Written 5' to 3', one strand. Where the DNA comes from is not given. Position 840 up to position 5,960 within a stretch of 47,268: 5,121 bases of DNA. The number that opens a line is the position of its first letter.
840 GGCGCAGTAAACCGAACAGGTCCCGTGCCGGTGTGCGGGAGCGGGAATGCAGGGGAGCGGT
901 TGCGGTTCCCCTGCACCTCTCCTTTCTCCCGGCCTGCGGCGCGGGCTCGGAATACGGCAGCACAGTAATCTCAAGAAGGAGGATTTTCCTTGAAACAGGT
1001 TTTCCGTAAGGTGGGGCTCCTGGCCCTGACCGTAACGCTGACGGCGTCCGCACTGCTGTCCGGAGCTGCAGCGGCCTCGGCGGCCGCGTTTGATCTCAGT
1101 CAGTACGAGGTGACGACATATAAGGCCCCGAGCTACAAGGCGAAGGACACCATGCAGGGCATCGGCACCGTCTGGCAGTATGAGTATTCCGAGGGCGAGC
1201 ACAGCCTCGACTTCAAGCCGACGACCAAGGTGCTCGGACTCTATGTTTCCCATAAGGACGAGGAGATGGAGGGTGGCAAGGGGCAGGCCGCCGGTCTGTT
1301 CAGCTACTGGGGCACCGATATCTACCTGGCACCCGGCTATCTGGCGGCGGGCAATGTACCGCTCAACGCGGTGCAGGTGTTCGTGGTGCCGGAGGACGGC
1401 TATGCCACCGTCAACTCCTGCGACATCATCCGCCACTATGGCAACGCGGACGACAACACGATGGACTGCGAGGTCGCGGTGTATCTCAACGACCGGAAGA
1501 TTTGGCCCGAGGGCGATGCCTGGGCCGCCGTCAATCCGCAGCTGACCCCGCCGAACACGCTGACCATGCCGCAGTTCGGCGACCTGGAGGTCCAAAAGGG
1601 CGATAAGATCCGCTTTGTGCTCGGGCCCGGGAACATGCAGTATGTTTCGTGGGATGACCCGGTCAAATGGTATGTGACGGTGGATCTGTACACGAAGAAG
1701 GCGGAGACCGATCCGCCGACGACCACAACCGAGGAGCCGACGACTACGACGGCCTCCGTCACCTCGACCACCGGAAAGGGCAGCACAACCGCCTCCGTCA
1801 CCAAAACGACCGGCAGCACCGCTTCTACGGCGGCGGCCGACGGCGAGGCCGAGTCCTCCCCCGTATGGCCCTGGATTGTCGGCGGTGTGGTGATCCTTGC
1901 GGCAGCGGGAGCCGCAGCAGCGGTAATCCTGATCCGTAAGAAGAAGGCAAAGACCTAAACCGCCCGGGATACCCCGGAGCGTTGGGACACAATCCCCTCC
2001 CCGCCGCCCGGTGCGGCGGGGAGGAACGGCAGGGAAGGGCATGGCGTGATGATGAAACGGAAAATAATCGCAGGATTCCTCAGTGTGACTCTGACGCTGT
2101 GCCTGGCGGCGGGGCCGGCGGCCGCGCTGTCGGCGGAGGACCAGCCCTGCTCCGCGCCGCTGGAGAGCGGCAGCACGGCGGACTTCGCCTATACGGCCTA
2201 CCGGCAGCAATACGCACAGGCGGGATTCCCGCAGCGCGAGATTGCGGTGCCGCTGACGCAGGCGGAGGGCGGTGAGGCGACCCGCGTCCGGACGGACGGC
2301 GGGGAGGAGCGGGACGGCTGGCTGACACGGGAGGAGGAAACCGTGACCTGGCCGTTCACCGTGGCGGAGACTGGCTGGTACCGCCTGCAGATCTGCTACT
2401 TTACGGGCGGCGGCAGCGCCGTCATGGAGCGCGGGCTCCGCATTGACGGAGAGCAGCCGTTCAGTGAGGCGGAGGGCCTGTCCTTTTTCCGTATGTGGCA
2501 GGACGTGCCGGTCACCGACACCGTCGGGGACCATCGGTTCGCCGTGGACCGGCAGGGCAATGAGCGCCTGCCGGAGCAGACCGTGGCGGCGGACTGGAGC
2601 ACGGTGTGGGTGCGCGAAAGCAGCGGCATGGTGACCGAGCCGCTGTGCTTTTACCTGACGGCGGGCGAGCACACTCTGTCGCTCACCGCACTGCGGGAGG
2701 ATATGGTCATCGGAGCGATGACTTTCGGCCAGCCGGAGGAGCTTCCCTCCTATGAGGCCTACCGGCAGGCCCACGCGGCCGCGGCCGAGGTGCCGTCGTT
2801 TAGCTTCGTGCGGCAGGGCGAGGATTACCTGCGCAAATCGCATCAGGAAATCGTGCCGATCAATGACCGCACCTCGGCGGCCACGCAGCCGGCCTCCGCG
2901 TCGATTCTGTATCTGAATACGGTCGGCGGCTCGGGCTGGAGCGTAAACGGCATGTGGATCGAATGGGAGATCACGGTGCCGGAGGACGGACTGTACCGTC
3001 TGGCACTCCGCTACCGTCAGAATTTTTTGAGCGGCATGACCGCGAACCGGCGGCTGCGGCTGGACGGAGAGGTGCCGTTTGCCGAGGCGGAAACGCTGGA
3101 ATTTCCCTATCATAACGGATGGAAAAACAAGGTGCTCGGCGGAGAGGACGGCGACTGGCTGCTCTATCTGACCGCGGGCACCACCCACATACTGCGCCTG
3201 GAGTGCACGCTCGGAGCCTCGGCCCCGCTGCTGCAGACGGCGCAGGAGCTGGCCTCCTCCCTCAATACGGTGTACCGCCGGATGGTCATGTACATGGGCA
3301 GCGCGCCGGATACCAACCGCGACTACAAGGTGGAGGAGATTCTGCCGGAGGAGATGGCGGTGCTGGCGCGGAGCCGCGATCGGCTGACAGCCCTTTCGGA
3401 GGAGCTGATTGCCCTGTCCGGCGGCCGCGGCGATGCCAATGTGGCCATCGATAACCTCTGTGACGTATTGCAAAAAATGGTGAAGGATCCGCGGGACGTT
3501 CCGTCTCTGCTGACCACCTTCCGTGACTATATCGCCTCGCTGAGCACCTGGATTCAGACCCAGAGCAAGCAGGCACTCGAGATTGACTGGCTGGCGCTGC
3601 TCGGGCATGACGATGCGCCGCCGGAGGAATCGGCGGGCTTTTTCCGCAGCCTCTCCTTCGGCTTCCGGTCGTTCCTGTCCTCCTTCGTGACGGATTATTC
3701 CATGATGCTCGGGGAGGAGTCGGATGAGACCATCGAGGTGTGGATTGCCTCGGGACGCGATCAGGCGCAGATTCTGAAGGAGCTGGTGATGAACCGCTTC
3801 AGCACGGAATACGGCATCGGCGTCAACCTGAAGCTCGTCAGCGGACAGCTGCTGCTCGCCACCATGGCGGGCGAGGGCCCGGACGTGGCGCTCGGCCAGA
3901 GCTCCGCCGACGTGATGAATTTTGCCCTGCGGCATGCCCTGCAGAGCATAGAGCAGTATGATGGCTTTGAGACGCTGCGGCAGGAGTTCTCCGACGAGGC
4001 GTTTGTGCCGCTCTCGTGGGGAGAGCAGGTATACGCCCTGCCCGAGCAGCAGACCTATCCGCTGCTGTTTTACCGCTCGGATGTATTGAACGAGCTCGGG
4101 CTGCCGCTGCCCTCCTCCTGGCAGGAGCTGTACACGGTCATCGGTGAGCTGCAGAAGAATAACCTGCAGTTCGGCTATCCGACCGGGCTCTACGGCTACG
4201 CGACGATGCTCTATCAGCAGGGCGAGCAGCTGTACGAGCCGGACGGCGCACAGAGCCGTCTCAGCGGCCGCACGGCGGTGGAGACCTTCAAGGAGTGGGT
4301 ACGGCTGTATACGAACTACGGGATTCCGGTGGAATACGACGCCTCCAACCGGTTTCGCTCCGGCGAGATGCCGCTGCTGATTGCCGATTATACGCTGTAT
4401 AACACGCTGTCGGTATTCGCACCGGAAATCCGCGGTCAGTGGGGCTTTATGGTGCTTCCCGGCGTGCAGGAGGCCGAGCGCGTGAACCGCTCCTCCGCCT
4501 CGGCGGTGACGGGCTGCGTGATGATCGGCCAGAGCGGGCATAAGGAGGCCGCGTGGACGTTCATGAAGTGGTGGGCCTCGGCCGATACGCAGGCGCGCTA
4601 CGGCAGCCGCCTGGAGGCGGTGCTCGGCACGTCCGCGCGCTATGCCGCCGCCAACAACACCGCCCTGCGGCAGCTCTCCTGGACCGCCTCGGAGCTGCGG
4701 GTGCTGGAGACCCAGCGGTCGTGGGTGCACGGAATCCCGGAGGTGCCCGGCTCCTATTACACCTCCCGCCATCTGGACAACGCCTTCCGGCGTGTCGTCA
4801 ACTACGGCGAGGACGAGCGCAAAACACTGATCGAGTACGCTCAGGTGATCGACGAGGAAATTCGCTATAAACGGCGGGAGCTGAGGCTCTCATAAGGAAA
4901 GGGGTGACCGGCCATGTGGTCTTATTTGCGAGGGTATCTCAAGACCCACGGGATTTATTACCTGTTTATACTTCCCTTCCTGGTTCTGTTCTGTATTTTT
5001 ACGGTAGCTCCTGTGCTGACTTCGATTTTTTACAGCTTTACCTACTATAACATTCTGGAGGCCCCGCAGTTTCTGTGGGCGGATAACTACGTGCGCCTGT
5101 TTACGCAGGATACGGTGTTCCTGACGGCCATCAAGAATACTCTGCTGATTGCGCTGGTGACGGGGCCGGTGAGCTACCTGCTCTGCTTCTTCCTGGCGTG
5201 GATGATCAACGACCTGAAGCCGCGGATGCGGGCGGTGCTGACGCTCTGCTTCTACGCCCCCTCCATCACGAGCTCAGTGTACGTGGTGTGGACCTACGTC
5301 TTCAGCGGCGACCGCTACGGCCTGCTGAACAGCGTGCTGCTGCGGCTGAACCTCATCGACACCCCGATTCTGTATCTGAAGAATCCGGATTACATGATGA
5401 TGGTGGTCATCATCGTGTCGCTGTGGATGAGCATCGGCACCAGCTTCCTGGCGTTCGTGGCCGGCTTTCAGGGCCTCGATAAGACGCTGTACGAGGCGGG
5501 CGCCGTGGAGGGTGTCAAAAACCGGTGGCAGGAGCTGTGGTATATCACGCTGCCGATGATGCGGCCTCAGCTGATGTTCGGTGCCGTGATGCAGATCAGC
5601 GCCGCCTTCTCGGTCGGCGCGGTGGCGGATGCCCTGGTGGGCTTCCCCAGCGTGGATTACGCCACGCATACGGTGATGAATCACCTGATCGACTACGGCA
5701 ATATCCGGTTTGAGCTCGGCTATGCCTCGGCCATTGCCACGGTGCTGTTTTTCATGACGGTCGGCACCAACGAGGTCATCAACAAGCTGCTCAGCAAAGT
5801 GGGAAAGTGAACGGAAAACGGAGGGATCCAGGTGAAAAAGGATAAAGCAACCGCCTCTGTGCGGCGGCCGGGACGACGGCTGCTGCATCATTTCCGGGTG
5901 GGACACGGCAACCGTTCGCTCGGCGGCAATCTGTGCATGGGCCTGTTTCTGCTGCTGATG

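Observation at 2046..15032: Nine-gene sugar-ABC operon with an embedded NHL/TPR - Yip1 - DUF5696-like trio of unknown function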

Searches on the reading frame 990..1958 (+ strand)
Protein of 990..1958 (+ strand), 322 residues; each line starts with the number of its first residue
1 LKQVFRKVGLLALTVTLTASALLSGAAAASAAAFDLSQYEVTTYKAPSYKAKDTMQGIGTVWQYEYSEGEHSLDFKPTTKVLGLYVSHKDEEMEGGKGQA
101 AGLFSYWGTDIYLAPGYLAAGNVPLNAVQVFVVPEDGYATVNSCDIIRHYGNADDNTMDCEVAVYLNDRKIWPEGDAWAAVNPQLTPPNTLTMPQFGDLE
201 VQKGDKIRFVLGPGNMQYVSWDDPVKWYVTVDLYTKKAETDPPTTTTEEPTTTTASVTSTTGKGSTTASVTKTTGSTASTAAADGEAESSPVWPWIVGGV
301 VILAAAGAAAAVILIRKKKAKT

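Call 8: search_protein_families(library=pfam, proteins=[window:990-1958:+], max_evalue=0.001)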
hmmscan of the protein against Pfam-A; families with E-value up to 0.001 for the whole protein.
window:990-1958:+ (322 aa): 0 families

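Call 48: search_protein_families(library=pfam, proteins=[window:990-1958:+], max_evalue=10)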
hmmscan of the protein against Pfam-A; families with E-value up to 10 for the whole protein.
window:990-1958:+ (322 aa): 3 families
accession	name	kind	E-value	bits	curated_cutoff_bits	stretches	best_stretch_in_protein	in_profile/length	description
PF04911.17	ATP-synt_J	-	0.36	10.9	24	1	291-311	9-29/51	ATP synthase j chain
PF05283.16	MGC-24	-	0.98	10.2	28.5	1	244-307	55-120/140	Multi-glycosylated core protein 24 (MGC-24), sialomucin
PF01456.22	Mucin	-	5.7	7.4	34.7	1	237-284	42-90/143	Mucin-like glycoprotein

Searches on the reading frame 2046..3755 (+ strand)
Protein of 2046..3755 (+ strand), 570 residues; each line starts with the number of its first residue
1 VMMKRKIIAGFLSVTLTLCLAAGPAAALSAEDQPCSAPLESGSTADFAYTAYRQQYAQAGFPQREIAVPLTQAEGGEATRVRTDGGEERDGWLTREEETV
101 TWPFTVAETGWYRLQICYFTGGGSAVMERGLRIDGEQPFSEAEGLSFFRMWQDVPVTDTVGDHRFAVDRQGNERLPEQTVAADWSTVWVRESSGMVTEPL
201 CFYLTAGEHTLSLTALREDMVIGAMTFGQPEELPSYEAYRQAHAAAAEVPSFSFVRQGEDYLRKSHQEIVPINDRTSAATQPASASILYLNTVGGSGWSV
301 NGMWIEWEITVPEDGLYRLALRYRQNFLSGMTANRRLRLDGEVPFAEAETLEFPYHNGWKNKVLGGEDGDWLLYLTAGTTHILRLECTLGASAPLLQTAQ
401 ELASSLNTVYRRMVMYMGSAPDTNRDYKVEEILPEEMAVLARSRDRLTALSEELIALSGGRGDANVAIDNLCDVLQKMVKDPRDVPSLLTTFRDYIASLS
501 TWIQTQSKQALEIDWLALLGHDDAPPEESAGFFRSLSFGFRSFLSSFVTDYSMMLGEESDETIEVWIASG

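Call 46: search_solved_structures(query=window:2046-3755:+, max_evalue=1)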
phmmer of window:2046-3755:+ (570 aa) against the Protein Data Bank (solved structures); distinct sequences matched with E-value up to 1: 8.
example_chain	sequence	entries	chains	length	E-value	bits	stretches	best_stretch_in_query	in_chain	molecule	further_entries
5x7g_A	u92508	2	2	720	0.014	17.4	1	302-387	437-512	Cycloisomaltooligosaccharide glucanotransferase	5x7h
2w47_A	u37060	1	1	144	0.12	14.3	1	302-340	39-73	LIPOLYTIC ENZYME, G-D-S-L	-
2w1w_A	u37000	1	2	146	0.12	14.3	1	302-340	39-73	LIPOLYTIC ENZYME, G-D-S-L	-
9r84_A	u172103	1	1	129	0.46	12.4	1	23-106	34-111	All4940 protein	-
9r84_B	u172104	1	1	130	0.47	12.3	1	23-106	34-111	All4940 protein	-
6s5l_A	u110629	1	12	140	0.73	11.7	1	23-106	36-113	All4940 protein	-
6fej_A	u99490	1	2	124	0.83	11.5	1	24-106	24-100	All4940 protein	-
8qx7_A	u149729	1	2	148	0.84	11.5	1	23-106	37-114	All4940 protein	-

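Call 48: search_protein_families(library=pfam, proteins=[window:2046-3755:+], max_evalue=10)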
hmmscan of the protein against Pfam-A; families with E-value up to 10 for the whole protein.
window:2046-3755:+ (570 aa): 2 families
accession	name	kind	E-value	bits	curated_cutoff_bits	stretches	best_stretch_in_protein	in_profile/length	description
PF25275.1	Golvesin_C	-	0.0027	18.2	31.6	2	305-326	43-64/132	Golvesin C-terminal domain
PF16990.11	CBM_35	-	0.033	14.9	28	0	95-126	33-64/121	Carbohydrate binding module (family 35)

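Call 71: search_solved_structures(query=A4, max_evalue=1)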
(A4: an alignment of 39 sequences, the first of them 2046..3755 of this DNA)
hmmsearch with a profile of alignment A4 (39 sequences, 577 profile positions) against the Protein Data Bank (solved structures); distinct sequences matched with E-value up to 1: 18.
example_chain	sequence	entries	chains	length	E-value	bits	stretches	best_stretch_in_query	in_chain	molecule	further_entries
8a3k_UNK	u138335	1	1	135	3.6e-06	28.8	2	433-495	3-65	sc-apCC-4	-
8qae_A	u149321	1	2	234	9.4e-06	27.4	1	438-494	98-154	sc-apCC-6-SLLA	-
5x7g_A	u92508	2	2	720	5.6e-05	24.9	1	302-398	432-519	Cycloisomaltooligosaccharide glucanotransferase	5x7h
8qad_A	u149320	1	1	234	0.00069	21.3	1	389-494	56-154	sc-apCC-6-LLIA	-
9r1m_A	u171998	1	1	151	0.0078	17.8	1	436-495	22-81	sc-apCC-4-LMF-1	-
9r1n_A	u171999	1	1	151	0.023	16.2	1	435-495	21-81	sc-apCC-4-DPH-2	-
9r1j_A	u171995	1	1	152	0.025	16.1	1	432-495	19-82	sc-apCC-4-NR-1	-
8zvk_A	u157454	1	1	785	0.027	16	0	303-340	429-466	AaBgIC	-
6dm9_A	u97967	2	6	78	0.029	15.9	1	440-492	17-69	DHD15_extended_A | DHD15_closed_A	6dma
9r1k_A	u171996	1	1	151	0.033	15.7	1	435-495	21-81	sc-apCC-4-A7F-1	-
2w47_A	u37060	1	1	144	0.04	15.4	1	304-364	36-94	LIPOLYTIC ENZYME, G-D-S-L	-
2w1w_A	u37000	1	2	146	0.041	15.4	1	304-364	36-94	LIPOLYTIC ENZYME, G-D-S-L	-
9rzy_A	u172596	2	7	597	0.053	15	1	62-127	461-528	Alpha-L-fucosidase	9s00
2vzp_A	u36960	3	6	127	0.08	14.5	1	94-145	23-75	EXO-BETA-D-GLUCOSAMINIDASE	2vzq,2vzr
2y8k_A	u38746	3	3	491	0.56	11.7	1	297-328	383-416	CARBOHYDRATE BINDING FAMILY 6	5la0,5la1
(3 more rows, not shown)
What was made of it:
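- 2046..4895 (+): S1: giant exported solute-binding protein (949 aa). It has an N-terminal signal or anchor, two tandem CBM35-like beta-sandwich modules, a helical bundle, then a CUT1-type SBP domain. The ortholog profile of the N-terminal region hits the CBM35 of CITase 5x7g at E 5.6e-5, with weaker CBM35/CBM6 hits (call 71).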

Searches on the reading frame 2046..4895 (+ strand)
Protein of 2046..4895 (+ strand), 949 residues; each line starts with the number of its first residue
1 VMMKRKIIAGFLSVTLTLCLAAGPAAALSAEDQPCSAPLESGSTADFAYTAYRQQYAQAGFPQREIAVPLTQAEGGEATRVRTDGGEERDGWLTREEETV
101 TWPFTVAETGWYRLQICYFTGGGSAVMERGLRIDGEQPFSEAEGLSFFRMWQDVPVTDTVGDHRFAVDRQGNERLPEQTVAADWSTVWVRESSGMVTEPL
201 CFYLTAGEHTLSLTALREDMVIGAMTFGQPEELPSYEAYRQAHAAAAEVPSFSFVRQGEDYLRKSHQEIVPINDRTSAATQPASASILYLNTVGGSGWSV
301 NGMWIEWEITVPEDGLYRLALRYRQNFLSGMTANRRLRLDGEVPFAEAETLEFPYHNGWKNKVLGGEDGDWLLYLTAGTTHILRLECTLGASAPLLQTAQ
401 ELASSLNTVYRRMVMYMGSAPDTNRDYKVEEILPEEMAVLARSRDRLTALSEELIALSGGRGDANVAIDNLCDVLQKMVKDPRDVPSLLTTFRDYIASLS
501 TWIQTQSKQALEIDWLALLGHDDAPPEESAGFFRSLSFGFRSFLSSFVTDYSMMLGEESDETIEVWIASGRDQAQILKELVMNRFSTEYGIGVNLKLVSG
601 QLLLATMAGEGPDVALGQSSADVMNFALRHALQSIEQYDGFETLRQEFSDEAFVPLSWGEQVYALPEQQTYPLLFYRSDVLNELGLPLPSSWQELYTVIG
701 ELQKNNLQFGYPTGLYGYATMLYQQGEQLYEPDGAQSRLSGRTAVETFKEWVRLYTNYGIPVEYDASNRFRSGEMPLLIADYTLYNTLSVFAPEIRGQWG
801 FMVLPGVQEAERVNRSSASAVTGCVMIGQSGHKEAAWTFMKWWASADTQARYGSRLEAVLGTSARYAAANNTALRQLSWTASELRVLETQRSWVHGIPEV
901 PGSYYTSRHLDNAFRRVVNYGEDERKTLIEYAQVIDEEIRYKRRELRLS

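Call 3: search_protein_families(library=pfam, proteins=[window:2046-4895:+], max_evalue=0.01)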
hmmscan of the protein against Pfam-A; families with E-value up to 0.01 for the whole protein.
window:2046-4895:+ (949 aa): 2 families
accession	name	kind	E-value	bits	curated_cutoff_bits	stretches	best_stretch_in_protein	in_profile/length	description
PF01547.30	SBP_bac_1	-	8e-19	69.2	26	1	574-850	7-307/307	Bacterial extracellular solute-binding protein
PF13416.11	SBP_bac_8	-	1.4e-17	64.9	27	1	599-852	25-252/279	Bacterial extracellular solute-binding protein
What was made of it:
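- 2046..4895 (+): SBP_bac_1 at aa 574-850, E 8e-19 (call 3).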

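Call 4: search_protein_families(library=ncbifam, proteins=[window:2046-4895:+], max_evalue=0.01)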
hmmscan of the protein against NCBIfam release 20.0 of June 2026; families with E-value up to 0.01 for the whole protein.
window:2046-4895:+ (949 aa): 1 family
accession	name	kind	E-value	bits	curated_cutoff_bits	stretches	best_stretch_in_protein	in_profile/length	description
TIGR03850.1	bind_CPR_0540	equivalog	0.0068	15.1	299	0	661-718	150-206/437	carbohydrate ABC transporter substrate-binding protein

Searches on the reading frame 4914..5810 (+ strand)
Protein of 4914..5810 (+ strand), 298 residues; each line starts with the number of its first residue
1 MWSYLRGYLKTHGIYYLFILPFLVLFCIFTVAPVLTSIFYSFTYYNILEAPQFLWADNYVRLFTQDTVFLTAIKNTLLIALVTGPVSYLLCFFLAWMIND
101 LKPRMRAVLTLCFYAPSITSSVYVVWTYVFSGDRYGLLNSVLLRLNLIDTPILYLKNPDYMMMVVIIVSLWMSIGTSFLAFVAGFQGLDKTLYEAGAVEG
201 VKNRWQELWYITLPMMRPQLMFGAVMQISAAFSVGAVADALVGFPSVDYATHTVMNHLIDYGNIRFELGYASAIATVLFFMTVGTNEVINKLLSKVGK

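Call 3: search_protein_families(library=pfam, proteins=[window:4914-5810:+], max_evalue=0.01)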
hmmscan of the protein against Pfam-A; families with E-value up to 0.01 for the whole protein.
window:4914-5810:+ (298 aa): 1 family
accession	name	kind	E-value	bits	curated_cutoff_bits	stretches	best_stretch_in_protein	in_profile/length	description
PF00528.27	BPD_transp_1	-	8.4e-10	39.1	26.4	1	102-282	13-166/184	Binding-protein-dependent transport system inner membrane component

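Call 4: search_protein_families(library=ncbifam, proteins=[window:4914-5810:+], max_evalue=0.01)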
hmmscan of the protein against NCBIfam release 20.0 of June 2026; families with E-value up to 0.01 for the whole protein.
window:4914-5810:+ (298 aa): 8 families
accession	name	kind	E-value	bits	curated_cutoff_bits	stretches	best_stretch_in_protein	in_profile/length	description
NF007852.0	PRK10561.1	equivalog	3.6e-17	63.1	335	1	6-285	5-280/295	sn-glycerol-3-phosphate ABC transporter permease UgpA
NF007044.0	PRK09497.1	equivalog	2.4e-14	53.5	348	1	18-275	14-259/285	spermidine/putrescine ABC transporter permease PotB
NF007963.0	PRK10683.1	equivalog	1.3e-11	44.5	489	1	15-280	41-296/317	putrescine ABC transporter permease PotH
TIGR03262.1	PhnU2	equivalog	4.7e-11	42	593.25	1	19-227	7-197/546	putative 2-aminoethylphosphonate ABC transporter permease subunit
NF040931.1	ABC_arch_GlcT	equivalog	1.6e-09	37.8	360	1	20-281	3-259/278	glucose ABC transporter permease GlcT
TIGR02140.1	permease_CysW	equivalog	3.9e-06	26.6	329.1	1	59-285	36-248/261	sulfate ABC transporter permease subunit CysW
NF008620.0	PRK11602.1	equivalog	5.2e-06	25.9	442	1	65-237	58-221/291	sulfate/thiosulfate ABC transporter permease CysW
TIGR00969.1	3a0106s02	subfamily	2e-05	24.2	240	1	61-286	52-263/272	sulfate ABC transporter permease subunit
